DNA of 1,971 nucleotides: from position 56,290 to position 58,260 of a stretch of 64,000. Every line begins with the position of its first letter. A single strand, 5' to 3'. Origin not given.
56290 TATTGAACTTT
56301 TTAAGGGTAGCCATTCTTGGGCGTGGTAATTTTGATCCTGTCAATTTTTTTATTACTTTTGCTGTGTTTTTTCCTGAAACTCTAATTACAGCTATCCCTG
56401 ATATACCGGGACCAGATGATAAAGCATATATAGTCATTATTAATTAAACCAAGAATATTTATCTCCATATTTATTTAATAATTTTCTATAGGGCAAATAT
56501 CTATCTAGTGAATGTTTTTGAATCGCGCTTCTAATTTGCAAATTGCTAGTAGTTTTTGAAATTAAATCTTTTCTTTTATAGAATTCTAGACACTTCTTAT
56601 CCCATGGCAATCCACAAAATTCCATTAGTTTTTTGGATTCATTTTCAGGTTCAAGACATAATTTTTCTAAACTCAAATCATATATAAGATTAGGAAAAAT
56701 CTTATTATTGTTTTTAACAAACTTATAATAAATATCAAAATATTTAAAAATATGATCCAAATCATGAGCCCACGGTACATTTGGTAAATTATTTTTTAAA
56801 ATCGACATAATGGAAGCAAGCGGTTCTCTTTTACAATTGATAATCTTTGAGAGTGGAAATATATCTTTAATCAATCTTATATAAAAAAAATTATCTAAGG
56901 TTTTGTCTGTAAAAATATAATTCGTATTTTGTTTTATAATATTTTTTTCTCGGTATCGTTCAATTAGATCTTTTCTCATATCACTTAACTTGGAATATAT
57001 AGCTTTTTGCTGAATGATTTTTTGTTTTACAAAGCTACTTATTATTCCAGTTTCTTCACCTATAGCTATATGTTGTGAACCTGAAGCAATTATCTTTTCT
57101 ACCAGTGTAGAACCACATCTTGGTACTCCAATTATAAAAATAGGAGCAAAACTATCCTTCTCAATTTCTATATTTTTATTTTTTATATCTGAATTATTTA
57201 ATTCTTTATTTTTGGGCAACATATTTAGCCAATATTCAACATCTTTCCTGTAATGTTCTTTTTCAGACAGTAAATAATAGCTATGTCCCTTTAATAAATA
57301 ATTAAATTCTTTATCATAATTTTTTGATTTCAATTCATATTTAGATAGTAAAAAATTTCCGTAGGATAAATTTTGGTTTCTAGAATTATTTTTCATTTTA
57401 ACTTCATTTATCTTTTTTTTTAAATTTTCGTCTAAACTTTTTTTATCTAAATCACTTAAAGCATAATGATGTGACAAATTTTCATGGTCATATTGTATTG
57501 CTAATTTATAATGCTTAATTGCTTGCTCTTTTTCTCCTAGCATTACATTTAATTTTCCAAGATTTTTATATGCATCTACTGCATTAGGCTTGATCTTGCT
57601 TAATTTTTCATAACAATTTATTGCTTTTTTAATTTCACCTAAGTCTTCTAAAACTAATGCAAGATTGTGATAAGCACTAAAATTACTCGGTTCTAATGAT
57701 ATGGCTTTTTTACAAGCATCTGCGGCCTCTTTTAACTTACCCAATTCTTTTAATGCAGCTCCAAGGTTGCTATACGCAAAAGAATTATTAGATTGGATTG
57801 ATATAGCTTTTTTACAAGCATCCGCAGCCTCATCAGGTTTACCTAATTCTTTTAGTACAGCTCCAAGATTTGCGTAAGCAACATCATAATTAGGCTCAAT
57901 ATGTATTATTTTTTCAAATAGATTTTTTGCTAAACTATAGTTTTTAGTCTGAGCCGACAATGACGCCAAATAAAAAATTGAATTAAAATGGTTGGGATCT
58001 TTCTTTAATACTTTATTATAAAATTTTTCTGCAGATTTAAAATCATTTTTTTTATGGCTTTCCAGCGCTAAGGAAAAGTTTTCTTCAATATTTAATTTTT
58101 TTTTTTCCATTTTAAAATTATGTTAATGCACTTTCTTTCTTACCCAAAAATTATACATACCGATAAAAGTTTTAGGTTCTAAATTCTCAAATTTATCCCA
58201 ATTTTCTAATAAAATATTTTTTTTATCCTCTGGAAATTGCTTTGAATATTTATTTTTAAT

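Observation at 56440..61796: Three-gene TPR-sulfotransferase / TPR-methyltransferase / TPR-sulfotransferase cassette inside the conserved rho-mnmE junction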

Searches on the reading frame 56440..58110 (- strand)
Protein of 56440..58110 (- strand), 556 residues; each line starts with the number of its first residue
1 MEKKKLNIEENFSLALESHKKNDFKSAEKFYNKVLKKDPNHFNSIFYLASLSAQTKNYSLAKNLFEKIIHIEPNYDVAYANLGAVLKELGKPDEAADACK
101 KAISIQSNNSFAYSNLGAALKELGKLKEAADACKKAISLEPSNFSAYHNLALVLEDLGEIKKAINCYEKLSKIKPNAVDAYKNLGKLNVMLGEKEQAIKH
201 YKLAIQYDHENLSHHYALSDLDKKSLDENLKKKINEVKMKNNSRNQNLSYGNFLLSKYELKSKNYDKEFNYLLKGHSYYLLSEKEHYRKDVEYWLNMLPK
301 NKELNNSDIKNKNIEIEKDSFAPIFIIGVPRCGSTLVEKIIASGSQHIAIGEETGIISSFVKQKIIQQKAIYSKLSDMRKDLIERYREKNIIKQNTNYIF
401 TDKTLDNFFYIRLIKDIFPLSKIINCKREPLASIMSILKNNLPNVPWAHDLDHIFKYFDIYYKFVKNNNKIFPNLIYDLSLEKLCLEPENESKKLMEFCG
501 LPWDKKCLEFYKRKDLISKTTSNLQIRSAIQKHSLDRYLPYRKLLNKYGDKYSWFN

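Call 3: search_protein_families(library=pfam, proteins=[window:56440-58110:-], max_evalue=0.01)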
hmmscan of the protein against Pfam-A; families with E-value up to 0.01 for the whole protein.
window:56440-58110:- (556 aa): 29 families (the best 25 are shown)
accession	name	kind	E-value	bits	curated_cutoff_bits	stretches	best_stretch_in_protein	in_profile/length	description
PF00515.34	TPR_1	-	2.1e-35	119.5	27.8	5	112-143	3-34/34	Tetratricopeptide repeat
PF07719.23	TPR_2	-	1.7e-32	109.2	27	5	111-143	2-34/34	Tetratricopeptide repeat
PF13431.12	TPR_17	-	1.1e-28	97.5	24.4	3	132-164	1-33/34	Tetratricopeptide repeat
PF13469.12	Sulfotransfer_3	-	3.1e-25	90.1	27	1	323-504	1-215/216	Sulfotransferase family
PF13181.12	TPR_8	-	1.3e-24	84.7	25.7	3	145-176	2-33/34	Tetratricopeptide repeat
PF13414.12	TPR_11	-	1.8e-24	85.6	26.8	4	156-192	6-42/42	TPR repeat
PF14559.12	TPR_19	-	2.5e-23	82.6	25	4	122-184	3-64/68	Tetratricopeptide repeat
PF13424.12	TPR_12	-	2e-17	63.5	30.1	3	145-205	4-72/77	Tetratricopeptide repeat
PF13428.12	TPR_14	-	3.9e-17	61.5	23.5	1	146-187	3-44/44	Tetratricopeptide repeat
PF23914.1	TPR_CcmH_CycH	-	8.3e-15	55.4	42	2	72-175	46-152/158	Cytochrome c-type biogenesis protein H TPR domain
PF13374.12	TPR_10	-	2e-13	50.3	27.5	0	78-105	4-31/42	Tetratricopeptide repeat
PF13432.12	TPR_16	-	4.1e-12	46.7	32.7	1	149-205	2-58/65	Tetratricopeptide repeat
PF13176.12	TPR_7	-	3e-10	39.8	27.9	0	146-172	1-27/36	Tetratricopeptide repeat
PF13174.12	TPR_6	-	2.5e-09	37.6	26.3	0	146-172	2-28/33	Tetratricopeptide repeat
PF12895.13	ANAPC3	-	2.2e-07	31.5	27.2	2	21-101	2-81/82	Anaphase-promoting complex, cyclosome, subunit 3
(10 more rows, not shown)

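Call 4: search_protein_families(library=ncbifam, proteins=[window:56440-58110:-], max_evalue=0.01)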
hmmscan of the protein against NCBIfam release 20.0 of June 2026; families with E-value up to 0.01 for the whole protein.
window:56440-58110:- (556 aa): 27 families (the best 25 are shown)
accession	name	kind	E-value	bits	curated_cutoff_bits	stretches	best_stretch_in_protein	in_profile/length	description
NF040959.1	MamA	equivalog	1.7e-25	89.7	200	2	3-140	66-203/204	magnetosome protein MamA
TIGR02917.1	PEP_TPR_lipo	equivalog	3.1e-24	84.9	312.2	1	20-274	477-728/899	XrtA/PEP-CTERM system TPR-repeat protein PrsT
NF033762.1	social_mot_Tgl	equivalog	2.3e-16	59.9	225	1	2-202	25-228/252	social motility TPR repeat lipoprotein Tgl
TIGR02552.1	LcrH_SycD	equivalog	2.5e-16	59.7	104.8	2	31-143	7-119/136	SycD/LcrH family type III secretion system chaperone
TIGR02521.1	type_IV_pilW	equivalog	7.2e-16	58.4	154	2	113-206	34-127/234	type IV pilus biogenesis/stability protein PilW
NF033920.0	C39_PA2778_fam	equivalog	3.4e-15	56.1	150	2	16-106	164-254/255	PA2778 family cysteine peptidase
TIGR00540.1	TPR_hemY_coli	hypoth_equivalog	1.4e-11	43.8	142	1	22-101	306-384/385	heme biosynthesis-associated TPR protein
TIGR00990.1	3a0801s09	subfamily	5.3e-11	41.9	757.25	1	95-221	313-442/615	mitochondrial import receptor subunit TOM70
NF033758.1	gliding_GltE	equivalog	5.6e-10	38.8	225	1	100-213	76-189/411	adventurous gliding motility TPR repeat lipoprotein GltE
NF040561.1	PrimPol_Msp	equivalog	1.7e-09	36.8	200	2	39-128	22-100/515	CRISPR-associated primase-polymerase type A1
TIGR03939.1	PGA_TPR_OMP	equivalog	1e-08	33.9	366.65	2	21-131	99-209/800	poly-beta-1,6 N-acetyl-D-glucosamine export porin PgaA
TIGR04510.1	mod_pep_cyc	subfamily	1.3e-08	33.8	400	1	48-215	404-573/814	putative peptide modification system cyclase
NF008391.2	PRK11189.1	equivalog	4.8e-08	32.8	250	2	14-223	78-283/297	lipoprotein NlpI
NF008757.0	PRK11788.1-5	equivalog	5.7e-07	29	363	1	14-154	186-326/388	lipopolysaccharide assembly protein LapB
NF052400.1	M48_BAM_BepA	equivalog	3.9e-06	25.9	570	1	6-142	305-441/483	beta-barrel assembly-enhancing protease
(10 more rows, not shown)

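Call 9: find_homologous_proteins(query=window:56440-58110:-)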
Query window:56440-58110:- (556 aa): 1275 proteins with E <= 0.001 among 8000 candidates; the best 120 are listed.
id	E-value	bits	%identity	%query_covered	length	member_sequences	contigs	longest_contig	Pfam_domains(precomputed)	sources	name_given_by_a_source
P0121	0.0e+0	1215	99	100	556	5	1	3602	PF13431.13,PF13469.13,PF23914.2,PF13414.13,PF13176.13,PF13428.13,PF25064.2,PF13374.13,PF14559.13,PF24575.2,PF13371.13,PF00515.35,PF12895.14,PF13424.13,PF21033.5,PF13432.13,PF13181.13,PF01239.29,PF07719.24,PF13174.13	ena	-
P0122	2.5e-287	972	80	100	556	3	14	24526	PF13431.13,PF13469.13,PF23914.2,PF13414.13,PF13176.13,PF13428.13,PF13374.13,PF14559.13,PF13371.13,PF00515.35,PF12895.14,PF13424.13,PF21033.5,PF13432.13,PF13181.13,PF07719.24,PF13174.13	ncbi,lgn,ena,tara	tara:strand:+ start:1911 stop:3581 length:1671 start_codon:yes stop_codon:yes gene_type:complete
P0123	9.2e-287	970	79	100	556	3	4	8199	PF25063.1,PF14853.13,PF13431.13,PF13469.13,PF23914.2,PF13414.13,PF13176.13,PF13428.13,PF25064.2,PF13374.13,PF14559.13,PF24575.2,PF13371.13,PF00515.35,PF12895.14,PF13424.13,PF21033.5,PF13432.13,PF13181.13,PF01239.29,PF07719.24,PF13174.13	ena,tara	tara:strand:- start:537 stop:2207 length:1671 start_codon:yes stop_codon:yes gene_type:complete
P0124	2.0e-285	966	78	100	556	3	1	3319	PF03704.24,PF14853.13,PF13431.13,PF13469.13,PF23914.2,PF13414.13,PF13176.13,PF13428.13,PF25064.2,PF13374.13,PF14559.13,PF24575.2,PF13371.13,PF00515.35,PF12895.14,PF13424.13,PF21033.5,PF13432.13,PF13181.13,PF01239.29,PF07719.24,PF13174.13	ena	-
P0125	7.6e-285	964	78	100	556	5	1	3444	PF25063.1,PF14853.13,PF13431.13,PF13469.13,PF23914.2,PF13414.13,PF13176.13,PF13428.13,PF00685.34,PF25064.2,PF13374.13,PF14559.13,PF13371.13,PF00515.35,PF12895.14,PF13424.13,PF21033.5,PF13432.13,PF13181.13,PF01239.29,PF07719.24,PF13174.13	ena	-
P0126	1.0e-277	940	76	100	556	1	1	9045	PF25063.1,PF14853.13,PF13431.13,PF13469.13,PF23914.2,PF13414.13,PF13176.13,PF13428.13,PF25064.2,PF13374.13,PF14559.13,PF24575.2,PF13371.13,PF00515.35,PF12895.14,PF13424.13,PF21033.5,PF13432.13,PF13181.13,PF01239.29,PF07719.24,PF13174.13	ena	-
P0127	1.3e-277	940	76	100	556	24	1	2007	PF25060.1,PF13414.13,PF13374.13,PF24575.2,PF00515.35,PF13424.13,PF07719.24,PF13174.13,PF20308.5,PF25063.1,PF14853.13,PF13431.13,PF13469.13,PF23914.2,PF13176.13,PF13428.13,PF25064.2,PF14559.13,PF13371.13,PF12895.14,PF21033.5,PF13432.13,PF13181.13,PF01239.29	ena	-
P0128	2.3e-276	936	76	100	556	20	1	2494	PF25063.1,PF14853.13,PF13431.13,PF13469.13,PF23914.2,PF25060.1,PF13414.13,PF13176.13,PF13428.13,PF25064.2,PF13374.13,PF14559.13,PF13371.13,PF00515.35,PF12895.14,PF13424.13,PF21033.5,PF13432.13,PF13181.13,PF01239.29,PF07719.24,PF13174.13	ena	-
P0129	1.9e-256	870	77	93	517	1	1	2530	PF14853.13,PF13431.13,PF13469.13,PF23914.2,PF13414.13,PF13176.13,PF13428.13,PF25064.2,PF13374.13,PF14559.13,PF13371.13,PF00515.35,PF12895.14,PF13424.13,PF21033.5,PF13432.13,PF13181.13,PF01239.29,PF07719.24,PF13174.13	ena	-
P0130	2.3e-248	843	69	100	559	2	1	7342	PF09976.16,PF25060.1,PF13414.13,PF12569.15,PF13374.13,PF02259.30,PF00515.35,PF13424.13,PF13429.13,PF07719.24,PF13174.13,PF20308.5,PF25063.1,PF13431.13,PF13469.13,PF23914.2,PF13176.13,PF24885.2,PF13428.13,PF00685.34,PF14559.13,PF13371.13,PF12895.14,PF21033.5,PF13432.13,PF13181.13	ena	-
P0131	3.5e-225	767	87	74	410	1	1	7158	PF13431.13,PF13469.13,PF23914.2,PF13414.13,PF13176.13,PF13428.13,PF25064.2,PF13374.13,PF14559.13,PF24575.2,PF13371.13,PF00515.35,PF12895.14,PF13424.13,PF21033.5,PF13432.13,PF13181.13,PF01239.29,PF07719.24,PF13174.13,PF20308.5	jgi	-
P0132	3.1e-224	764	51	95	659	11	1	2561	PF03704.24,PF14863.13,PF09976.16,PF13414.13,PF01381.29,PF12569.15,PF13374.13,PF07721.21,PF24575.2,PF02259.30,PF00515.35,PF13424.13,PF13429.13,PF07719.24,PF13174.13,PF20308.5,PF25063.1,PF13431.13,PF13469.13,PF23914.2,PF13176.13,PF24885.2,PF13428.13,PF00685.34,PF14559.13,PF13371.13,PF21070.3,PF12895.1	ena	-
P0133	1.9e-221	755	63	100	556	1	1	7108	PF25063.1,PF13431.13,PF13469.13,PF23914.2,PF13414.13,PF13176.13,PF12569.15,PF13428.13,PF13374.13,PF14559.13,PF13371.13,PF00515.35,PF12895.14,PF13424.13,PF21033.5,PF13432.13,PF13181.13,PF07719.24,PF13174.13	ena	-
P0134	1.4e-212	725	60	100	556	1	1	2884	PF10602.16,PF13414.13,PF12569.15,PF13374.13,PF24575.2,PF00515.35,PF13424.13,PF07719.24,PF13174.13,PF25063.1,PF13431.13,PF13469.13,PF23914.2,PF13176.13,PF24885.2,PF13428.13,PF14559.13,PF13371.13,PF17874.8,PF12895.14,PF21033.5,PF13432.13,PF13181.13,PF01239.29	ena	-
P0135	1.2e-211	722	60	100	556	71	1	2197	PF10602.16,PF03704.24,PF13414.13,PF12569.15,PF13374.13,PF24575.2,PF00515.35,PF13424.13,PF07719.24,PF13174.13,PF25063.1,PF13431.13,PF13469.13,PF23914.2,PF13176.13,PF24885.2,PF13428.13,PF14559.13,PF13371.13,PF17874.8,PF12895.14,PF21033.5,PF13432.13,PF13181.13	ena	-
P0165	5.4e-198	677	52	96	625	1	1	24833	PF09976.16,PF13414.13,PF21545.4,PF12569.15,PF13374.13,PF07721.21,PF24575.2,PF25068.3,PF00515.35,PF13424.13,PF07719.24,PF13174.13,PF20308.5,PF25063.1,PF13431.13,PF13469.13,PF23914.2,PF13176.13,PF24885.2,PF13428.13,PF00685.34,PF25064.2,PF14559.13,PF13371.13,PF21070.3,PF17874.8,PF22860.3,PF12895.14,PF2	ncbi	-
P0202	5.3e-187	641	49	100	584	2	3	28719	PF13414.13,PF12569.15,PF13374.13,PF24575.2,PF00515.35,PF13424.13,PF07719.24,PF13174.13,PF20308.5,PF25063.1,PF13431.13,PF13469.13,PF23914.2,PF13176.13,PF13428.13,PF00685.34,PF25064.2,PF14559.13,PF27595.1,PF13371.13,PF12895.14,PF21033.5,PF13432.13,PF06552.19,PF13181.13,PF01239.29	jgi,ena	-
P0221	5.4e-182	624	49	100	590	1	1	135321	PF03704.24,PF09976.16,PF25060.1,PF13414.13,PF12569.15,PF13374.13,PF24575.2,PF25068.3,PF00515.35,PF13424.13,PF13429.13,PF14561.13,PF07719.24,PF13174.13,PF20308.5,PF25063.1,PF14853.13,PF13431.13,PF13469.13,PF23914.2,PF22452.1,PF13176.13,PF13428.13,PF00685.34,PF25064.2,PF14559.13,PF13371.13,PF12895.14,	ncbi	-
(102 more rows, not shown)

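Call 12: find_encoding_contigs(protein=P0221, flank=10000, max_places=3)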
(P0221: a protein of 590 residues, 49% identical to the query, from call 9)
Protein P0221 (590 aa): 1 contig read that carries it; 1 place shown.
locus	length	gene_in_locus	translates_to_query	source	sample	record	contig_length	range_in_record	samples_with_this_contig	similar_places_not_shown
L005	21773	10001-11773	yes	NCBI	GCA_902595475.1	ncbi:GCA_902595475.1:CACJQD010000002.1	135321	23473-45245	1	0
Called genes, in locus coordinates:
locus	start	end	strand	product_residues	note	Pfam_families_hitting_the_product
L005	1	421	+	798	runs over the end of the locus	PF03176:MMPL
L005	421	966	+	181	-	PF02674:Colicin_V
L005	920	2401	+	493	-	PF13522:GATase_6, PF13537:GATase_7, PF00156:Pribosyltran (weak)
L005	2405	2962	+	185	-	PF01966:HD (weak)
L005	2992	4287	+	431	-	PF04107:GCS2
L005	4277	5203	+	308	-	PF02951:GSH-S_N, PF14398:ATPgrasp_YheCD (weak), PF02955:GSH-S_ATP, PF08443:RimK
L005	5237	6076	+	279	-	PF00892:EamA, PF06800:Sugar_transport (weak), PF00892:EamA (weak)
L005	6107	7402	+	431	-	PF00083:Sugar_tr, PF07690:MFS_1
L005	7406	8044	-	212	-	PF02224:Cytidylate_kin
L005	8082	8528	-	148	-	PF03473:MOSC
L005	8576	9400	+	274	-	PF05721:PhyH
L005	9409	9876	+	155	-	-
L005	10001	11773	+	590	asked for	PF13424:TPR_12, PF00515:TPR_1, PF13414:TPR_11, PF00515:TPR_1, PF07719:TPR_2, PF13181:TPR_8, PF13424:TPR_12, PF13414:TPR_11, +49 more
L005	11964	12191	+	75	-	-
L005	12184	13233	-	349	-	PF01212:Beta_elim_lyase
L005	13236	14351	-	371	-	PF02274:ADI (faint)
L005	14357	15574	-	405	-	PF01321:Creatinase_N, PF00557:Peptidase_M24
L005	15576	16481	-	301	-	PF00892:EamA, PF03151:TPT (weak)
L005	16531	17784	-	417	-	PF03453:MoeA_N, PF00994:MoCF_biosynth, PF03454:MoeA_C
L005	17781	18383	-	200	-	PF12804:NTP_transf_3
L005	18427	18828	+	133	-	PF01592:NifU_N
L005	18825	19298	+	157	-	PF04982:TM_HPP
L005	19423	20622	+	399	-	PF00389:2-Hacid_dh, PF02826:2-Hacid_dh_C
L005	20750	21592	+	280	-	PF02634:FdhD-NarQ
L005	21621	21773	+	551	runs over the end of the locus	PF01257:2Fe-2S_thioredx (weak), PF01512:Complex1_51K, PF10589:NADH_4Fe-4S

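Call 37: predict_structure(alignment_id=A2)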
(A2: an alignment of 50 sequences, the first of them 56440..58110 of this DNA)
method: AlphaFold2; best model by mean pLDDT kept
length: 556 residues; sequences in the alignment: 50
mean_pLDDT: 91.8   pTM: 0.88
mean pLDDT of the five models: 91.8, 90.2, 89.9, 89.8, 88.1
residues with pLDDT >= 90: 434; 70-90: 104; 50-70: 14; < 50: 4
segments of 3 or more residues with pLDDT < 50: none
pLDDT, mean of each block of 10 residues (from residue 1): 75 97 96 97 98 95 98 97 94 96 98 98 93 98 96 93 96 88 95 94 94 95 94 92 86 97 96 97 87 94 73 55 95 93 91 92 88 86 90 82 95 91 96 94 93 97 94 94 94 97 94 86 77 83 93 92
secondary structure, 60 per line:
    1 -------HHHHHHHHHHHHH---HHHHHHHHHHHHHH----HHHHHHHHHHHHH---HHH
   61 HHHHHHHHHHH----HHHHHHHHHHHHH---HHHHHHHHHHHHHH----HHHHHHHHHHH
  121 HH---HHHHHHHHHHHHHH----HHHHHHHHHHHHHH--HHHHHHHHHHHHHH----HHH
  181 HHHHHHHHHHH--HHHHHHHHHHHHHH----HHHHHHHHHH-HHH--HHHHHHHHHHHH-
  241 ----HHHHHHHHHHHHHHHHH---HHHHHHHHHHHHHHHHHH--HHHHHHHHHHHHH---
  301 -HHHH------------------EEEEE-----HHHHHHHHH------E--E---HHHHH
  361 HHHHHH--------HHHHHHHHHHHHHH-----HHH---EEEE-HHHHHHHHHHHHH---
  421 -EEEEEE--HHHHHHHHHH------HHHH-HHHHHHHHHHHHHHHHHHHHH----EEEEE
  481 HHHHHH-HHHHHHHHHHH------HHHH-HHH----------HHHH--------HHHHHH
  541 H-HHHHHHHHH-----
elements in order: H8-20 H24-37 H42-54 H58-71 H76-88 H92-105 H110-122 H126-139 H144-157 H160-173 H178-191 H194-207 H212-221 H228-239 H245-261 H265-282 H285-297 H302-305 E324-328 H334-342 H356-366 H375-388 E400-403 H405-417 E422-427 H430-439 H446-449 H451-471 E476-480 H481-486 H488-498 H505-508 H523-526 H535-541 H543-551

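Call 45: fold_search(model_id=the predicted structure, library=pdb)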
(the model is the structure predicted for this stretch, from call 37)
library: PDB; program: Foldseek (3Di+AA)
matches with E <= 10: 1619; with E <= 0.001: 410
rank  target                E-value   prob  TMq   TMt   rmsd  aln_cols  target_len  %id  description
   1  9qhb                  7.8e-11  1.00  0.37  0.67   5.7       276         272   24  Crystal structure of 16-repeat CTPR protein with eliminated coordination sites (released 2025-10-22)
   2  6eou                  3.2e-10  1.00  0.38  0.58   5.5       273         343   21  O-GlcNAc transferase TPR domain with the intellectual disability associated mutation L254F (released 2018-05-09)
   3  8chy                  3.2e-10  1.00  0.33  0.59   7.2       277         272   24  Crystal structure of an 8-repeat consensus TPR superhelix with Zinc. (released 2024-02-21)
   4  7yeh_A                4.3e-10  1.00  0.40  0.23  13.3       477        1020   18  Cryo-EM structure of human OGT-OGA complex (released 2023-07-12)
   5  8dth_B                7.1e-10  1.00  0.29  0.24  15.6       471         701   15  Cryo-EM structure of Arabidopsis SPY alternative conformation 2 (released 2023-03-08)
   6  8dtg_B                8.9e-10  1.00  0.29  0.23  15.9       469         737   14  Cryo-EM structure of Arabidopsis SPY alternative conformation 1 (released 2023-03-08)
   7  7ntf_B                1.2e-09  1.00  0.42  0.29  19.1       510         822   15  Cryo-EM structure of unliganded O-GlcNAc transferase (released 2021-11-17)
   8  1w3b_A                1.3e-09  1.00  0.37  0.51  17.1       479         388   15  The superhelical TPR domain of O-linked GlcNAc transferase reveals structural similarities to importin alpha. (released 2004-09-09)
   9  9qhc_B                1.5e-09  1.00  0.34  0.64   8.1       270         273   24  Crystal structure of 8-repeat CTPR protein with eliminated coordination sites (released 2025-10-22)
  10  1w3b_B                1.5e-09  1.00  0.37  0.52  16.3       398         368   18  The superhelical TPR domain of O-linked GlcNAc transferase reveals structural similarities to importin alpha. (released 2004-09-09)
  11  8dth_A                1.6e-09  1.00  0.29  0.24  14.0       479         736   14  Cryo-EM structure of Arabidopsis SPY alternative conformation 2 (released 2023-03-08)
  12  8dtg_A                1.8e-09  1.00  0.32  0.24  12.7       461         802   16  Cryo-EM structure of Arabidopsis SPY alternative conformation 1 (released 2023-03-08)
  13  8dtf_A                1.9e-09  1.00  0.23  0.17  16.0       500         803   17  Cryo-EM structure of the full length Arabidopsis SPY with complete TPRs (released 2023-03-08)
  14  7yea_A                2.4e-09  1.00  0.40  0.23  14.5       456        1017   18  Human O-GlcNAc transferase Dimer (released 2023-07-12)
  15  7y4i_B                3.6e-09  1.00  0.32  0.24  12.6       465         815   15  Crystal structure of SPINDLY in complex with GDP (released 2022-12-07)
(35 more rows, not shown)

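Call 57: find_encoding_contigs(protein=P0202, flank=8000, max_places=2)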
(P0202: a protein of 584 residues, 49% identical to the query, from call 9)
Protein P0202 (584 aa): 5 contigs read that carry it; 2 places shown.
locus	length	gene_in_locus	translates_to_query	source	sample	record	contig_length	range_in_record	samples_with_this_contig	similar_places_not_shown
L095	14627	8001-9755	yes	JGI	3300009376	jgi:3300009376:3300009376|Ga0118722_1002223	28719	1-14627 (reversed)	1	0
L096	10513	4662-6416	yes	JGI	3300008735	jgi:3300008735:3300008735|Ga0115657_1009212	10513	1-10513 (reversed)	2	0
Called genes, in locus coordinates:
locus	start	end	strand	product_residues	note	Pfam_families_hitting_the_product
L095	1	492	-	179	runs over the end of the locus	PF00227:Proteasome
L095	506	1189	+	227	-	PF00475:IGPD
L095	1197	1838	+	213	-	PF00117:GATase, PF01174:SNO, PF07685:GATase_3 (weak), PF07722:Peptidase_C26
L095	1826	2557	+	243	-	PF00977:His_biosynth, PF01884:PcrB (faint), PF01207:Dus (faint)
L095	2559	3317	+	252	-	PF00977:His_biosynth, PF02581:TMP-TENI (faint), PF03060:NMO (faint)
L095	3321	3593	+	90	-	PF01503:PRA-PH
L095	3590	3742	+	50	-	-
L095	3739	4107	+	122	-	PF11969:DcpS_C, PF01230:HIT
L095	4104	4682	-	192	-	PF03548:LolA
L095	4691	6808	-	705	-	PF13491:FtsK_4TM, PF17854:FtsK_alpha, PF01580:FtsK_SpoIIIE, PF09397:FtsK_gamma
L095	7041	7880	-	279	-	PF00685:Sulfotransfer_1, PF13469:Sulfotransfer_3 (faint)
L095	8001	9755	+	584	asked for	PF00515:TPR_1, PF13414:TPR_11, PF00515:TPR_1, PF07719:TPR_2, PF13181:TPR_8, PF13431:TPR_17, PF13414:TPR_11, PF00515:TPR_1, +43 more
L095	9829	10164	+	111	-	PF01329:Pterin_4a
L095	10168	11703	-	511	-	PF02142:MGS, PF01808:AICARFT_IMPCHas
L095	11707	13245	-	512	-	PF07940:Hepar_II_III_C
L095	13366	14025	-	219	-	PF00834:Ribul_P_3_epim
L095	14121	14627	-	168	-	?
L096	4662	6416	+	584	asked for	PF00515:TPR_1, PF13414:TPR_11, PF00515:TPR_1, PF07719:TPR_2, PF13181:TPR_8, PF13431:TPR_17, PF13414:TPR_11, PF00515:TPR_1, +43 more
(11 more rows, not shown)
